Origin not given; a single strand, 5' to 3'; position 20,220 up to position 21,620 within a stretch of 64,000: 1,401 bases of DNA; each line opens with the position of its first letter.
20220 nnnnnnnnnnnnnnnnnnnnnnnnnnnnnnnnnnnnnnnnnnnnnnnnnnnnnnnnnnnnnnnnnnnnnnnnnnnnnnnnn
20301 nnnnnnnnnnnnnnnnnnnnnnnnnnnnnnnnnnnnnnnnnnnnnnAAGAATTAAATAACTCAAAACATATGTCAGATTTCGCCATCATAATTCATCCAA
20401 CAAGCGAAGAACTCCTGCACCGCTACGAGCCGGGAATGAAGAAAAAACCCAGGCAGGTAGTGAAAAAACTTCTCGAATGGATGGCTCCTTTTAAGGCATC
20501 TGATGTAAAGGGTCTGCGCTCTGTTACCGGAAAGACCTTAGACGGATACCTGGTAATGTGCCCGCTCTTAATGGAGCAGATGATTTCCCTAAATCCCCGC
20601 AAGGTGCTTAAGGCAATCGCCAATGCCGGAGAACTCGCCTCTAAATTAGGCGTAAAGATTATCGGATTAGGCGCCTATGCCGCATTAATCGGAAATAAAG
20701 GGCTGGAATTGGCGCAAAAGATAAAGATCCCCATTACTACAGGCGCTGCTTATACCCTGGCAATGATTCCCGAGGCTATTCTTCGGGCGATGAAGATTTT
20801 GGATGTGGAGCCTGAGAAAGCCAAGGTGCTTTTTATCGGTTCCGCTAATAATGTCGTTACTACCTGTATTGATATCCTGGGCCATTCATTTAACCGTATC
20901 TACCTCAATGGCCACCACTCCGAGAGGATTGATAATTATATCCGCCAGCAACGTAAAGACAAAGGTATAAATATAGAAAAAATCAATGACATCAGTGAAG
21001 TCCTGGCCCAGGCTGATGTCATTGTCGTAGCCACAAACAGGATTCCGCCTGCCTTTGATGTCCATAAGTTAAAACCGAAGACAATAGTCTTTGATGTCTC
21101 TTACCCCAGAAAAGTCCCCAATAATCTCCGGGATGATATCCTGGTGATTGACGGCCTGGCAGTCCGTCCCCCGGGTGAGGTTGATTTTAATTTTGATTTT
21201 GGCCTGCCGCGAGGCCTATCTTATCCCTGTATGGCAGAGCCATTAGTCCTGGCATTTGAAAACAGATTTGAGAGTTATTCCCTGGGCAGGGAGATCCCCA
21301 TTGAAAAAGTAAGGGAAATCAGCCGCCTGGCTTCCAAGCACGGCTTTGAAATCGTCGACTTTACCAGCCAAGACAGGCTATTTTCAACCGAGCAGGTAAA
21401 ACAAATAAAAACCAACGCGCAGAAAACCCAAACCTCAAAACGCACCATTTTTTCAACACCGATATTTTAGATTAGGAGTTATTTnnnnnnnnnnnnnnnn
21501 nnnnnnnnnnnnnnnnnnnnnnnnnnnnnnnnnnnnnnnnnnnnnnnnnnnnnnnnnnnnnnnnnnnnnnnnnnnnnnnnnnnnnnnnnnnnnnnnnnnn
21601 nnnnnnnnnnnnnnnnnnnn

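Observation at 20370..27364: Candidate small-molecule (alpha-hydroxyketone-like) signalling locus: oxidoreductase + CqsA/LqsA-like alpha-oxoamine synthase + ADC-like protein, followed by 7TM-GAF histidine kinase, stand-alone REC and GAF-HD-GYP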

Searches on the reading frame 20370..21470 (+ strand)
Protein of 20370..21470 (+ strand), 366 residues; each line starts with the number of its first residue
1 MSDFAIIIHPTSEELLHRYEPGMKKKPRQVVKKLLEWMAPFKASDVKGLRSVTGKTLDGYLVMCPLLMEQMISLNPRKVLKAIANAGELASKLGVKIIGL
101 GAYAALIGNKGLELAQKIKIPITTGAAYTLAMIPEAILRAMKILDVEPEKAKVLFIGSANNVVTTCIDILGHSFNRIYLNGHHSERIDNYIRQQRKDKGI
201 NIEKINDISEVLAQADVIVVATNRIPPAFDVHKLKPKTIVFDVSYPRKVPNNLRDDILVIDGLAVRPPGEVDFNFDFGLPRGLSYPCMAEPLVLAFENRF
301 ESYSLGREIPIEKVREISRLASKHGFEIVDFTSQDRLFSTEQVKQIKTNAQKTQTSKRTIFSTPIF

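Call 3: search_protein_families(library=pfam, proteins=[window:20370-21470:+], max_evalue=0.01)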
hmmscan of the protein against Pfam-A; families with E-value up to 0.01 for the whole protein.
window:20370-21470:+ (366 aa): 2 families
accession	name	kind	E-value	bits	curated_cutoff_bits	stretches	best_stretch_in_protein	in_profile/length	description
PF01488.26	Shikimate_DH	-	1.3e-06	28.9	24.3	1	143-253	6-121/138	Shikimate / quinate 5-dehydrogenase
PF02882.25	THF_DHG_CYH_C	-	0.00083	19.1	27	0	205-248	70-112/160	Tetrahydrofolate dehydrogenase/cyclohydrolase, NAD(P)-binding domain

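Call 4: search_protein_families(library=ncbifam, proteins=[window:20370-21470:+], max_evalue=0.001)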
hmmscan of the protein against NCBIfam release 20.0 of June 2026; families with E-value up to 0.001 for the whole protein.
window:20370-21470:+ (366 aa): 5 families
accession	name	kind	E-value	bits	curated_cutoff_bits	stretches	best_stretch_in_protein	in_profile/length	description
NF053554.1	prodigi_MAP_PigE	equivalog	7e-48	163.6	850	1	27-356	31-363/837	prodigiosin MAP biosynthesis aminotransferase PigE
TIGR04058.1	AcACP_reductase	equivalog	1.2e-23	84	449.7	1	38-328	36-336/339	long-chain acyl-[acyl-carrier-protein] reductase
TIGR03944.1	dehyd_SbnB_fam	equivalog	5.2e-05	22.4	326.9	1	142-244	124-229/327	2,3-diaminopropionate biosynthesis protein SbnB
NF006379.0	PRK08618.1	equivalog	5.9e-05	22.5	417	1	172-239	150-217/326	ornithine cyclodeaminase family protein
TIGR01035.1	hemA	equivalog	0.00071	18.6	209.55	0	137-253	168-286/416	glutamyl-tRNA reductase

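Call 10: search_solved_structures(query=window:20370-21470:+, max_evalue=0.01)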
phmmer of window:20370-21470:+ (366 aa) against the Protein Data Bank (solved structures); distinct sequences matched with E-value up to 0.01: 4.
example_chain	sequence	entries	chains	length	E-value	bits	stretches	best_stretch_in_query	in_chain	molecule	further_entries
4ppm_A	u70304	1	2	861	3e-31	112.1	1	45-345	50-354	Aminotransferase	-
6jzq_A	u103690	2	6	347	5.6e-17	65.2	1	39-331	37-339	Long-chain acyl-[acyl-carrier-protein] reductase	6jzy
6jzu_A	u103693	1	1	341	9.6e-17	64.4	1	39-328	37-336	Long-chain acyl-[acyl-carrier-protein] reductase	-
6jzz_A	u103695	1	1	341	2.4e-15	59.9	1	39-328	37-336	Long-chain acyl-[acyl-carrier-protein] reductase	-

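Call 20: find_homologous_proteins(query=window:20370-21470:+, max_evalue=1e-10)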
Query window:20370-21470:+ (366 aa): 131 proteins with E <= 1e-10 among 6365 candidates; the best 120 are listed.
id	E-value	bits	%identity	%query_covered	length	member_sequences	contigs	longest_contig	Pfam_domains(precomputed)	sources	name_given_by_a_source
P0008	1.0e-238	809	100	100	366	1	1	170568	PF01488.27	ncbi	ncbi:MAG: hypothetical protein V1674_05030 [Candidatus Omnitrophota bacterium]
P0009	4.9e-133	462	57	99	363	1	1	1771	PF01488.27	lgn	-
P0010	8.9e-127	441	54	98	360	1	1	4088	-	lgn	-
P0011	4.3e-125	436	51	99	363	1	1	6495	-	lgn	-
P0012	2.6e-124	433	52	99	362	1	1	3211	-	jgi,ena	-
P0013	4.5e-124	432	52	97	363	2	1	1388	-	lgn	-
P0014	4.9e-124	432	51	99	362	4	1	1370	-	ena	-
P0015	5.8e-123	429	52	97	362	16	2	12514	-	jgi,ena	-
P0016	7.0e-123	428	51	97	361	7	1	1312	PF01488.27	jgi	jgi:predicted amino acid dehydrogenase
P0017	1.0e-122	428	49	99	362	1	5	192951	-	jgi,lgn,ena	-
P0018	2.2e-122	427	53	99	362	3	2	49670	-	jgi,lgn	jgi:predicted amino acid dehydrogenase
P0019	2.9e-122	426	52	99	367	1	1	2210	PF01488.27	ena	-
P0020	7.4e-122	425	50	95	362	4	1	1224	PF01488.27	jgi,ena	-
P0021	2.0e-121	424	52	96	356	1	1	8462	PF01488.27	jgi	-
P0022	2.3e-121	423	50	96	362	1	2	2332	-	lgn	-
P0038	1.1e-116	408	50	98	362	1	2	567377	-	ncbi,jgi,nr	ncbi:MAG: hypothetical protein C4533_03400 [Candidatus Omnitrophota bacterium]|jgi:predicted amino a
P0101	2.5e-65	239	35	96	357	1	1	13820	PF01118.31,PF13460.13,PF01488.27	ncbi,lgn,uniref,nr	ncbi:shikimate dehydrogenase [Sporohalobacter salinus]|uniref:shikimate dehydrogenase n=1 Tax=Sporoh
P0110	5.4e-62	228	35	96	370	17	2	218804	PF01488.27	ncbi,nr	ncbi:MAG: shikimate dehydrogenase [Chloroflexi bacterium]|nr:shikimate dehydrogenase [Chloroflexota 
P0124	1.0e-57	214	33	94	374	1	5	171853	PF01488.27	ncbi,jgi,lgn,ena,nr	ncbi:MAG: hypothetical protein KJ995_06980 [Candidatus Omnitrophica bacterium]|nr:hypothetical prote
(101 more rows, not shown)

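Call 21: find_encoding_contigs(protein=P0038, flank=9000, max_places=1)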
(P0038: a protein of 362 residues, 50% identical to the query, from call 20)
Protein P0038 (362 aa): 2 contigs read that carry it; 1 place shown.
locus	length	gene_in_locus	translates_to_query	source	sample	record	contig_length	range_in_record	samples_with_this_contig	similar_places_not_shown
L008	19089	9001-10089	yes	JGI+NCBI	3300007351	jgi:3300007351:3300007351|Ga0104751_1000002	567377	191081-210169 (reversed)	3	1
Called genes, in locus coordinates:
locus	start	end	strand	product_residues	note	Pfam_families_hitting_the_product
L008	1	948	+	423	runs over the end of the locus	PF00330:Aconitase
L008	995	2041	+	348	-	PF00437:T2SSE, PF13401:AAA_22 (faint)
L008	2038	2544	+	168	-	PF00694:Aconitase_C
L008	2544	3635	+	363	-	PF00180:Iso_dh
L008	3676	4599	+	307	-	PF00056:Ldh_1_N, PF02866:Ldh_1_C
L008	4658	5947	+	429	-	PF00890:FAD_binding_2 (weak), PF01134:GIDA (weak), PF01262:AlaDh_PNT_C (faint), PF07992:Pyr_redox_2, PF12831:FAD_oxidored (weak), PF13738:Pyr_redox_3 (weak), PF00070:Pyr_redox, PF02852:Pyr_redox_dim, +3 more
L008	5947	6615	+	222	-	PF21948:LplA-B_cat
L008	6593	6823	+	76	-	PF00364:Biotin_lipoyl, PF25997:BSH_YhbJ, PF25984:BSH_YknX (faint), PF25917:BSH_RND (weak)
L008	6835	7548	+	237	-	PF13489:Methyltransf_23, PF13847:Methyltransf_31, PF08241:Methyltransf_11, PF13649:Methyltransf_25 (weak), PF03269:DUF268 (weak)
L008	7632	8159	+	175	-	PF01797:Y1_Tnp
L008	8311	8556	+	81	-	PF12728:HTH_17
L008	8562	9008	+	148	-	PF10604:Polyketide_cyc2, PF03364:Polyketide_cyc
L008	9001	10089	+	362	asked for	-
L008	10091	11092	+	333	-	-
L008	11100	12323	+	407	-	PF00155:Aminotran_1_2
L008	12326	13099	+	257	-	-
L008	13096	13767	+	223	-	PF04140:ICMT, PF04191:PEMT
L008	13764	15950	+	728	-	PF16927:HisKA_7TM, PF13185:GAF_2, PF01590:GAF, PF13492:GAF_3 (weak), PF02518:HATPase_c, PF13589:HATPase_c_3 (weak)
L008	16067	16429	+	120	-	PF00072:Response_reg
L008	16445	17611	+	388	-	PF01590:GAF (weak), PF13492:GAF_3 (faint), PF13487:HD_5, PF01966:HD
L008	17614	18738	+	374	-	PF06925:MGDG_synth, PF02350:Epimerase_2 (faint), PF00534:Glycos_transf_1, PF04101:Glyco_tran_28_C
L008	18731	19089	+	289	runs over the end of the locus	PF03279:Lip_A_acyltrans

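Call 22: find_encoding_contigs(protein=P0017, flank=9000, max_places=1)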
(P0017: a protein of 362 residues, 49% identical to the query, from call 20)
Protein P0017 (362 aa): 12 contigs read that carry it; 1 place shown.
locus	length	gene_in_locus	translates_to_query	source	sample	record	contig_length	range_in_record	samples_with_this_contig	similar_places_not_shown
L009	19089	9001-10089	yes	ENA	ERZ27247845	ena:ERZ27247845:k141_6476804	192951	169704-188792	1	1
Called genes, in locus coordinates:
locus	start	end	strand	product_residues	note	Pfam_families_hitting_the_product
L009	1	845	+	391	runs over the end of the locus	PF00155:Aminotran_1_2, PF01041:DegT_DnrJ_EryC1 (weak), PF01053:Cys_Met_Meta_PP (weak)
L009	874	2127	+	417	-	PF00330:Aconitase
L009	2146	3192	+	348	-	PF00437:T2SSE, PF13401:AAA_22 (weak)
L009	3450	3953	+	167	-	PF00694:Aconitase_C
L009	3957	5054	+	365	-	PF00180:Iso_dh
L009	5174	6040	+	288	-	PF00056:Ldh_1_N, PF02866:Ldh_1_C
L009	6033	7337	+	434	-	PF00890:FAD_binding_2 (weak), PF01134:GIDA, PF01262:AlaDh_PNT_C (faint), PF07992:Pyr_redox_2, PF12831:FAD_oxidored (weak), PF13738:Pyr_redox_3 (weak), PF00070:Pyr_redox, PF02852:Pyr_redox_dim, +3 more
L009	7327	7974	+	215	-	PF21948:LplA-B_cat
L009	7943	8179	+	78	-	PF00364:Biotin_lipoyl, PF25997:BSH_YhbJ (faint), PF25917:BSH_RND (faint)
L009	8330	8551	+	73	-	PF12728:HTH_17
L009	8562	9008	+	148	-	PF00407:Bet_v_1 (weak), PF10604:Polyketide_cyc2, PF03364:Polyketide_cyc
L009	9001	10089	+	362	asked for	-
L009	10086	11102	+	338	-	-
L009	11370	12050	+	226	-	PF08843:AbiEii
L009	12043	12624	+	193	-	PF13338:AbiEi_4 (weak)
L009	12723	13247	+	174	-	-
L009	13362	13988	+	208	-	PF01553:Acyltransferase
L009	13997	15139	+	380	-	PF04015:DUF362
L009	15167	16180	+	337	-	PF01073:3Beta_HSD, PF01370:Epimerase, PF02719:Polysacc_synt_2, PF04321:RmlD_sub_bind, PF05368:NmrA, PF13460:NAD_binding_10, PF16363:GDP_Man_Dehyd, PF07993:NAD_binding_4, +1 more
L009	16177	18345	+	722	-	PF16927:HisKA_7TM, PF01590:GAF, PF13185:GAF_2, PF13492:GAF_3 (weak), PF02518:HATPase_c, PF13589:HATPase_c_3 (weak)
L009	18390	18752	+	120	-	PF00072:Response_reg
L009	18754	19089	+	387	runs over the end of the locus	PF01590:GAF (weak), PF13185:GAF_2 (weak), PF13487:HD_5, PF01966:HD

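Call 23: find_encoding_contigs(protein=P0101, flank=9000, max_places=1)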
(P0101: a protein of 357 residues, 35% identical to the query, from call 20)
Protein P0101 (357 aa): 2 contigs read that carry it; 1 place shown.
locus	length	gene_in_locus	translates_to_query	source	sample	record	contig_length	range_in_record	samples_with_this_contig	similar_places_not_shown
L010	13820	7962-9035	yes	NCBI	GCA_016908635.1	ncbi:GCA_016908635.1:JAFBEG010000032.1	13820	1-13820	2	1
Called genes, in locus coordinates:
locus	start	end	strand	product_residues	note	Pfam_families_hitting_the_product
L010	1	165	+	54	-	PF01268:FTHFS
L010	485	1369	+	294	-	PF03807:F420_oxidored, PF07991:KARI_N (weak), PF10727:Rossmann-like, PF10728:DUF2520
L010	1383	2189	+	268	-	PF02548:Pantoate_transf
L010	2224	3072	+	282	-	PF02569:Pantoate_ligase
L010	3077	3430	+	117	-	PF02261:Asp_decarbox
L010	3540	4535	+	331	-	PF08279:HTH_11, PF13412:HTH_24, PF03099:BPL_LplA_LipB, PF16917:BPL_LplA_LipB_2 (weak), PF02237:BPL_C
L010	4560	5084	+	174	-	PF02632:BioY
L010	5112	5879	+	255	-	PF03309:Pan_kinase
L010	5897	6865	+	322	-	PF01207:Dus, PF01180:DHO_dh (faint), PF00977:His_biosynth (weak)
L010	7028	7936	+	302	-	-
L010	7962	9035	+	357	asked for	PF13460:NAD_binding_10 (faint), PF01488:Shikimate_DH, PF01118:Semialdhyde_dh (weak)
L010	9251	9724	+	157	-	PF03449:GreA_GreB_N, PF01272:GreA_GreB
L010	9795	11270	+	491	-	PF01336:tRNA_anti-codon, PF00152:tRNA-synt_2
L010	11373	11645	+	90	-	PF02583:Trns_repr_metal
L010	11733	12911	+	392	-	PF13200:DUF4015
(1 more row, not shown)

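Call 32: find_encoding_contigs(protein=P0124, flank=9000, max_places=1)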
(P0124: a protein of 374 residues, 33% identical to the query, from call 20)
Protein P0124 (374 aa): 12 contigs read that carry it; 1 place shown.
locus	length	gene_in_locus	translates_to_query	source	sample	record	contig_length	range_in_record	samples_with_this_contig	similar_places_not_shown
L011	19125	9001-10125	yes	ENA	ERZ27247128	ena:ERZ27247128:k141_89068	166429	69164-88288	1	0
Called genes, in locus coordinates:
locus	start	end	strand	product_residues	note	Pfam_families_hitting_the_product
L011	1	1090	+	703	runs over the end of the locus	PF01138:RNase_PH, PF03725:RNase_PH_C, PF03726:PNPase, PF01138:RNase_PH, PF00013:KH_1, PF00575:S1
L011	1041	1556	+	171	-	PF22769:DCD, PF00692:dUTPase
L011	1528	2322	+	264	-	PF02673:BacA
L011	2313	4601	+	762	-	PF13491:FtsK_4TM, PF17854:FtsK_alpha, PF01580:FtsK_SpoIIIE, PF09397:FtsK_gamma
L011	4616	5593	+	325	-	PF13413:HTH_25, PF13464:RodZ_C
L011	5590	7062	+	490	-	PF00919:UPF0004, PF04055:Radical_SAM, PF18693:TRAM_2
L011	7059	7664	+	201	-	PF01066:CDP-OH_P_transf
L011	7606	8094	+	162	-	PF04608:PgpA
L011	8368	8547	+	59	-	PF12728:HTH_17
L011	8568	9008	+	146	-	PF10604:Polyketide_cyc2, PF03364:Polyketide_cyc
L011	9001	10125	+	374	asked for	PF01488:Shikimate_DH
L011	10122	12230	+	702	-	PF16927:HisKA_7TM (weak), PF13492:GAF_3, PF00512:HisKA (weak), PF02518:HATPase_c, PF14501:HATPase_c_5 (weak)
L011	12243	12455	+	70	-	-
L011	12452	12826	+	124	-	PF00072:Response_reg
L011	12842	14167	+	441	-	PF13487:HD_5, PF01966:HD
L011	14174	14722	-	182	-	PF01381:HTH_3, PF13443:HTH_26, PF07883:Cupin_2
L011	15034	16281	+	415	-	PF03349:Toluene_X, PF10677:DUF2490 (faint)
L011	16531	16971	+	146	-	PF02381:MraZ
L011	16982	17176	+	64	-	-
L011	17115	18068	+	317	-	PF01795:Methyltransf_5, PF01189:Methyltr_RsmB-F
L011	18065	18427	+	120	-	-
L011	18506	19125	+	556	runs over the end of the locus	PF03717:PBP_dimer, PF00905:Transpeptidase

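Call 33: find_encoding_contigs(protein=P0110, flank=9000, max_places=1)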
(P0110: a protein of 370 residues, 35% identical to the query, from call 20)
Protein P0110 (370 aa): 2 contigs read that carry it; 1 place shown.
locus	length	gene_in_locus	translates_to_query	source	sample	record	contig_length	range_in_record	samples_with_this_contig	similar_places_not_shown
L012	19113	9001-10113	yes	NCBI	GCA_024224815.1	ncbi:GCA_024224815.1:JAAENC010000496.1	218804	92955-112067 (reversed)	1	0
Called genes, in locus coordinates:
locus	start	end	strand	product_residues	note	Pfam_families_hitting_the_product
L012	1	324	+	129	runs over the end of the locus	PF26941:DUF8292 (faint)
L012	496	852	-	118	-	-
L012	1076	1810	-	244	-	-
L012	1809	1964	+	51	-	-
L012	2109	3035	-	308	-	PF00248:Aldo_ket_red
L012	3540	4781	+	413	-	PF00083:Sugar_tr (weak), PF07690:MFS_1, PF12832:MFS_1_like (faint), PF07690:MFS_1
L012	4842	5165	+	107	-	-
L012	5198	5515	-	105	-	PF05437:AzlD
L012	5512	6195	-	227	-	PF03591:AzlC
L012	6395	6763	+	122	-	PF03733:YccF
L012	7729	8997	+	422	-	PF00132:Hexapep, PF14602:Hexapep_2 (faint), PF24894:Hexapep_GlmU (faint), PF25084:LbH_EIF2B, PF25087:GMPPB_C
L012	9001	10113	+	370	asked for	PF01488:Shikimate_DH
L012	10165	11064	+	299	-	PF00072:Response_reg, PF00990:GGDEF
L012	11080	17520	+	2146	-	PF01590:GAF, PF13185:GAF_2, PF01590:GAF, PF01590:GAF, PF13185:GAF_2, PF13492:GAF_3, PF01590:GAF, PF13185:GAF_2, +12 more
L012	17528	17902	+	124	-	PF00072:Response_reg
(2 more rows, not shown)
